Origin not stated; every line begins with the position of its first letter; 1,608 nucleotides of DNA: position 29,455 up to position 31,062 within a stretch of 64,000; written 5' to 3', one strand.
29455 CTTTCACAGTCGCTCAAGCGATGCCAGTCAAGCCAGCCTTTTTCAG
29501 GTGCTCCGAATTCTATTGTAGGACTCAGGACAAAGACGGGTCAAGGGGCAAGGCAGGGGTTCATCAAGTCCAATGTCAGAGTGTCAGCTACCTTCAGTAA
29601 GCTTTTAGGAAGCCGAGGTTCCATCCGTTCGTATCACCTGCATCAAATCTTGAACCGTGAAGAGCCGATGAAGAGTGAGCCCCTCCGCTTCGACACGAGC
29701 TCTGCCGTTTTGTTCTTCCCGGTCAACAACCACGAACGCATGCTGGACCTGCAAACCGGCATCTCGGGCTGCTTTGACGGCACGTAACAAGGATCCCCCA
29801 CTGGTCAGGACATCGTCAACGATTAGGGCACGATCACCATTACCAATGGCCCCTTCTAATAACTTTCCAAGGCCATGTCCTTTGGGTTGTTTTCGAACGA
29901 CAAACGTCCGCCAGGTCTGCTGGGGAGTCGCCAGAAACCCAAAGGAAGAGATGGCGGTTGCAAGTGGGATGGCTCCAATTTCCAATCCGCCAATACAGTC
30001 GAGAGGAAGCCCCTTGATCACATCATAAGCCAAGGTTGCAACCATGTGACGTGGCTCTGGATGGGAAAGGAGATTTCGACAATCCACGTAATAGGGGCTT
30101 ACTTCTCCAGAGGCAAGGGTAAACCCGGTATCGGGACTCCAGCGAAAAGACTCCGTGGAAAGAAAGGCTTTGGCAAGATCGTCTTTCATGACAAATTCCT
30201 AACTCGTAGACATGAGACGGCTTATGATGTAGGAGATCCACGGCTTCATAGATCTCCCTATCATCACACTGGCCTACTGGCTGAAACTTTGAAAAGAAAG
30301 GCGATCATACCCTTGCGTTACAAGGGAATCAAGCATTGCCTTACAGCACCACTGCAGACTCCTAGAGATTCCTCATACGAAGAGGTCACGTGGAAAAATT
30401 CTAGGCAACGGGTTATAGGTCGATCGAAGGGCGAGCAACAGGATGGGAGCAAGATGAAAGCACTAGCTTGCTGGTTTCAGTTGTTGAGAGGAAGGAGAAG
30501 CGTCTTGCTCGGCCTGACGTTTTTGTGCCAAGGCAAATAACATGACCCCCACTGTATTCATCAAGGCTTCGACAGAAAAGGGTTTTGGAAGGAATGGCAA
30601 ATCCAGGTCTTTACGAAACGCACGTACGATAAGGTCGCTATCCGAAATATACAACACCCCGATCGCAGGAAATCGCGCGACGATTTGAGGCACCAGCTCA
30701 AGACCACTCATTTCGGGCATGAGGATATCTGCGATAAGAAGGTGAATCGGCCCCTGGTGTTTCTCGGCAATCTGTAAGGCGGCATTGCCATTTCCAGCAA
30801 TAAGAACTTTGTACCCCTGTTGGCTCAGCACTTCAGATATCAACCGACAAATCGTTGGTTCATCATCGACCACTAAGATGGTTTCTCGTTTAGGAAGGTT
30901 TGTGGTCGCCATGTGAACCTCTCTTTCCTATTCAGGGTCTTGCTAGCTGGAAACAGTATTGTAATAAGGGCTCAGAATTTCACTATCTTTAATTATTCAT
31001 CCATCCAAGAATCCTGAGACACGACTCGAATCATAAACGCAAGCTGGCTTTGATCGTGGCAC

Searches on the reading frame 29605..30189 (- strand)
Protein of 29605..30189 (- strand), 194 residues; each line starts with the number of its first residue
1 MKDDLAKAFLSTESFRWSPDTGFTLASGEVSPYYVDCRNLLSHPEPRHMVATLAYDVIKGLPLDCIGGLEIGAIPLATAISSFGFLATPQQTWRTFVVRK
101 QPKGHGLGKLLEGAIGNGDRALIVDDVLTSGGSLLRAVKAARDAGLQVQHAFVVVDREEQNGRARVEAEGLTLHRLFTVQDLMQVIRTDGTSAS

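Call 52: search_protein_families(library=pfam, proteins=[window:29605-30189:-], max_evalue=0.00001)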
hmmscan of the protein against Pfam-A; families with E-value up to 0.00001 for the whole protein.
window:29605-30189:- (194 aa): 1 family
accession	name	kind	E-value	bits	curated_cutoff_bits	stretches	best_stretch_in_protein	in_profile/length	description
PF00156.33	Pribosyltran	-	2.7e-07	30.5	26.3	1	111-162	80-131/158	Phosphoribosyl transferase domain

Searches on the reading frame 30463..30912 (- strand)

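Call 79: search_protein_families(library=pfam, proteins=[window:30463-30912:-], max_evalue=0.00001)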
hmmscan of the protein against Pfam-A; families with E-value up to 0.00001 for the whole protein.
window:30463-30912:- (149 aa): 1 family
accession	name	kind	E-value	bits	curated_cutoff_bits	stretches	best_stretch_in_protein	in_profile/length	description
PF00072.30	Response_reg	-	2.9e-19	69.7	30.2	1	12-121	1-110/111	Response regulator receiver domain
